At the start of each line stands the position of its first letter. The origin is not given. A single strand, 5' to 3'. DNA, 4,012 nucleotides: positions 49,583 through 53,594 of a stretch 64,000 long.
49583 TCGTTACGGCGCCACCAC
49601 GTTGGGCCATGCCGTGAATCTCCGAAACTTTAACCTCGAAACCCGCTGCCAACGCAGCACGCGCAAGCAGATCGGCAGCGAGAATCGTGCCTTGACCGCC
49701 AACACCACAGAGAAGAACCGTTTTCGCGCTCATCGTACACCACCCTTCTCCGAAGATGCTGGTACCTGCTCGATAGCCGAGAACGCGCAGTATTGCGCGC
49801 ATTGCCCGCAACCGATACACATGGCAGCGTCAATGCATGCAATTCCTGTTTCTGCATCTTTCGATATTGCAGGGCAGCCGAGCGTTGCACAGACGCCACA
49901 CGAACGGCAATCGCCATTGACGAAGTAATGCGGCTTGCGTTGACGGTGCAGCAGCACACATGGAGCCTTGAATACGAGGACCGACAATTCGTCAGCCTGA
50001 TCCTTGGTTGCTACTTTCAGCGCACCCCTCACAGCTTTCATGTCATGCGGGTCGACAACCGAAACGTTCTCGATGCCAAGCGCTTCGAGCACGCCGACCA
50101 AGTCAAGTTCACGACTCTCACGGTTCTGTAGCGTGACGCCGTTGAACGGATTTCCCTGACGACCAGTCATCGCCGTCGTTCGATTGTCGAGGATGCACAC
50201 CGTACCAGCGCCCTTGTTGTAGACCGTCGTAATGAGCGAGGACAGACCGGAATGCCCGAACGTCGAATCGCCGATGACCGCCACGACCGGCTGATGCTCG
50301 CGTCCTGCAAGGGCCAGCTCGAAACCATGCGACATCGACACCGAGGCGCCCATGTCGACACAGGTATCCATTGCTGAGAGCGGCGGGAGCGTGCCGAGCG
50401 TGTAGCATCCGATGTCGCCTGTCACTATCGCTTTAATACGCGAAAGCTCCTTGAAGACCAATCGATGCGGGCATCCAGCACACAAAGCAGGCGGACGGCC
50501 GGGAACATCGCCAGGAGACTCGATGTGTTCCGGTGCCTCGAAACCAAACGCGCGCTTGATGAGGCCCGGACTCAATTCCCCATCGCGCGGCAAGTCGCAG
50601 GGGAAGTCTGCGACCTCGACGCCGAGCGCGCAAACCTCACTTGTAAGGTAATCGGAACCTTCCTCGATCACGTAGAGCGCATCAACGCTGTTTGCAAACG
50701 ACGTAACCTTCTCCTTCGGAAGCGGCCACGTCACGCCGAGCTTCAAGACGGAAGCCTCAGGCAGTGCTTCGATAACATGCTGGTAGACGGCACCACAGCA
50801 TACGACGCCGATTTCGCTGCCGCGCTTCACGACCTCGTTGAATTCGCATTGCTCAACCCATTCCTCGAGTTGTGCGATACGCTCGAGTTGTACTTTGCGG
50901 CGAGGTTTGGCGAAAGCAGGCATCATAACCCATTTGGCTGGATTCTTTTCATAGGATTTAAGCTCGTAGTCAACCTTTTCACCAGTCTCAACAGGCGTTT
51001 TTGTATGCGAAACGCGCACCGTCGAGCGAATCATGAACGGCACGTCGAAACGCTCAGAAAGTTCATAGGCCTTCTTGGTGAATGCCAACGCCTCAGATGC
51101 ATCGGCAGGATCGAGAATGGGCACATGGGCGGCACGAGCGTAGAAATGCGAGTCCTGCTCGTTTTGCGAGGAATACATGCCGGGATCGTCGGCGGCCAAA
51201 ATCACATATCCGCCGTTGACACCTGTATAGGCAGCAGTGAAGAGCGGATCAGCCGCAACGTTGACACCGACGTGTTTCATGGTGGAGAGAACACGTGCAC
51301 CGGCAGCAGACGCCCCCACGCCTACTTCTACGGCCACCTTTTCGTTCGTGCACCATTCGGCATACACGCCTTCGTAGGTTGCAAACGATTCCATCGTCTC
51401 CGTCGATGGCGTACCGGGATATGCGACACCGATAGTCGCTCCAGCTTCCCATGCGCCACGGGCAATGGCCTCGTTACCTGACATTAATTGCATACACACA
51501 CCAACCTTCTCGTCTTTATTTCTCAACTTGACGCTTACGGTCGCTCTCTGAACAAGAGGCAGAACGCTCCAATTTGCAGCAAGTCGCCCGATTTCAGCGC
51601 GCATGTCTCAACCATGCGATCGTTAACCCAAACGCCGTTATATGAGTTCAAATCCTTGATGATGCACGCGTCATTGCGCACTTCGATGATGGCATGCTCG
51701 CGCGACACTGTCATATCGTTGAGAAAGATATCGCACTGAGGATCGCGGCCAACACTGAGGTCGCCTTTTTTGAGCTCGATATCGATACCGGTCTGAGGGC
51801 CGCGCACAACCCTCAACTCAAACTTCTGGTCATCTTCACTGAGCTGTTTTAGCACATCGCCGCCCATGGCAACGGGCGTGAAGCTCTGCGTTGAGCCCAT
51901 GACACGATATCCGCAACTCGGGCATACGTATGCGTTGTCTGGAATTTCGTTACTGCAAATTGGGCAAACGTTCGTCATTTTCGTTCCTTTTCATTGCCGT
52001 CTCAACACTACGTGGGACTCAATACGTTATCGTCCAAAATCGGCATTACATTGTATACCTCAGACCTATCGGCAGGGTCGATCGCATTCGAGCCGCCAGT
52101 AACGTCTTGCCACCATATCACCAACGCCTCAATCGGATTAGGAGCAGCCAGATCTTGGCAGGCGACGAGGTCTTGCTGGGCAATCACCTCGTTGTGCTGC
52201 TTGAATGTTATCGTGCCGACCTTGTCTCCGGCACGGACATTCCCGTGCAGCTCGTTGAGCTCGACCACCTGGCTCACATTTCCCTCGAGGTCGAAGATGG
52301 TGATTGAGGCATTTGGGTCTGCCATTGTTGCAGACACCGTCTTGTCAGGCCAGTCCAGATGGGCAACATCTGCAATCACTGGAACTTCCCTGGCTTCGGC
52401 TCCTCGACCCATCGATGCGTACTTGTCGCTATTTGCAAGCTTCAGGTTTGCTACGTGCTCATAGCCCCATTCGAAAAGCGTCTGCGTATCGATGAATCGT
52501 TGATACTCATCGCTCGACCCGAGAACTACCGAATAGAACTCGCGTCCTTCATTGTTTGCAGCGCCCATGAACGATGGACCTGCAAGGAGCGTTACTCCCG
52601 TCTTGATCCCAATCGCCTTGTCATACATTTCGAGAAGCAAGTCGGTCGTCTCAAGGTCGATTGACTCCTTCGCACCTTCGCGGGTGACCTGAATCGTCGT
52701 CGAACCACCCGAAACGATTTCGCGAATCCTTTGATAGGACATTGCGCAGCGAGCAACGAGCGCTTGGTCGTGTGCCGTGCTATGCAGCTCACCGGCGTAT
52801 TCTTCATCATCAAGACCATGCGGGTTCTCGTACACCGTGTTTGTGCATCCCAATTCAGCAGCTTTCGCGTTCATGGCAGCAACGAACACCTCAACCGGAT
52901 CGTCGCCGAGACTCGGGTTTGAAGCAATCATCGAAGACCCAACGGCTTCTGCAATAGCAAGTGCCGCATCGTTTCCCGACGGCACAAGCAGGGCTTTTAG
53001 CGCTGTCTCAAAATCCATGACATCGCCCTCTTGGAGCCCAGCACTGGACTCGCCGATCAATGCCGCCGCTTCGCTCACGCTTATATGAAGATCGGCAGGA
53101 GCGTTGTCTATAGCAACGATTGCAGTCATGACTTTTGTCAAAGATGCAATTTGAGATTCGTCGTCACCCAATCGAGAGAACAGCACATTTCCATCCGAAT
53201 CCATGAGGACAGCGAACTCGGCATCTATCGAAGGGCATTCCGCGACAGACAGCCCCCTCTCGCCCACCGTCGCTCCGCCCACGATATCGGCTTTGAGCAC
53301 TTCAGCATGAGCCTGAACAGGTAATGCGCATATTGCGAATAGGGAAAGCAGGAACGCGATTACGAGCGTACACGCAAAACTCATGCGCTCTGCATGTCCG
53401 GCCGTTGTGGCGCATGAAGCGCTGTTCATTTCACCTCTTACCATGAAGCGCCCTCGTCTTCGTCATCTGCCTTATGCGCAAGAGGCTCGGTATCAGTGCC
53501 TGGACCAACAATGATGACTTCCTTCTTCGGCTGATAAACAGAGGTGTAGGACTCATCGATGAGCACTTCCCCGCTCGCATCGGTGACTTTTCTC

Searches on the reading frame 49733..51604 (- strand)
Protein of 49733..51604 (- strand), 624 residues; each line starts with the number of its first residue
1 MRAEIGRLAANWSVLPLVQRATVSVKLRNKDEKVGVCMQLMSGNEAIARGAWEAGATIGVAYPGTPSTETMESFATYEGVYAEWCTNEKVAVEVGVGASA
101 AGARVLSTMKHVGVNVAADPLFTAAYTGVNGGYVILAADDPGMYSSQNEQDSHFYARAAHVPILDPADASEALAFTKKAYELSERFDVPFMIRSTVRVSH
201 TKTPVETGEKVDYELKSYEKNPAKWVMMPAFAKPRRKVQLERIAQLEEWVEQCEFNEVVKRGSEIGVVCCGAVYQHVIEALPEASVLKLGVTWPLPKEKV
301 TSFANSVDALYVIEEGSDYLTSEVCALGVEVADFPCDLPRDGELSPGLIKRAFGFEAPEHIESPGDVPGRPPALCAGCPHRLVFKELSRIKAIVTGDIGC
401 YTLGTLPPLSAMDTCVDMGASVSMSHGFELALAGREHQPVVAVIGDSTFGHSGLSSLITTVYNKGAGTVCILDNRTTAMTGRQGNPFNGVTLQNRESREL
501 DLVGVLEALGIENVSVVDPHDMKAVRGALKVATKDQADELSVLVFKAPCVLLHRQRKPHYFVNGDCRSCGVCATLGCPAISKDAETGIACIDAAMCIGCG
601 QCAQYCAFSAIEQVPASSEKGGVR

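Call 35: search_protein_families(library=pfam, proteins=[window:49733-51604:-], max_evalue=0.0001)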
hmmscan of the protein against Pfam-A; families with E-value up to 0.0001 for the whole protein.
window:49733-51604:- (624 aa): 2 families
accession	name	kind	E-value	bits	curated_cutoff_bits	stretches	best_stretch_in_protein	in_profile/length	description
PF02775.26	TPP_enzyme_C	-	1.5e-20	74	21.9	1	397-537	1-143/151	Thiamine pyrophosphate enzyme, C-terminal TPP binding domain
PF01855.24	POR_N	-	2.4e-11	44.3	27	1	50-221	2-181/231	Pyruvate flavodoxin/ferredoxin oxidoreductase, thiamine diP-bdg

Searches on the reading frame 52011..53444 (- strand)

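Call 35: search_protein_families(library=pfam, proteins=[window:52011-53444:-], max_evalue=0.0001)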
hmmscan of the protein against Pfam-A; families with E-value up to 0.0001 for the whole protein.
window:52011-53444:- (478 aa): 1 family
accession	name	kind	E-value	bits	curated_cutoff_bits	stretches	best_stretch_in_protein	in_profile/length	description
PF00768.25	Peptidase_S11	-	6.5e-37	127.7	27.6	1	68-310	5-237/239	D-alanyl-D-alanine carboxypeptidase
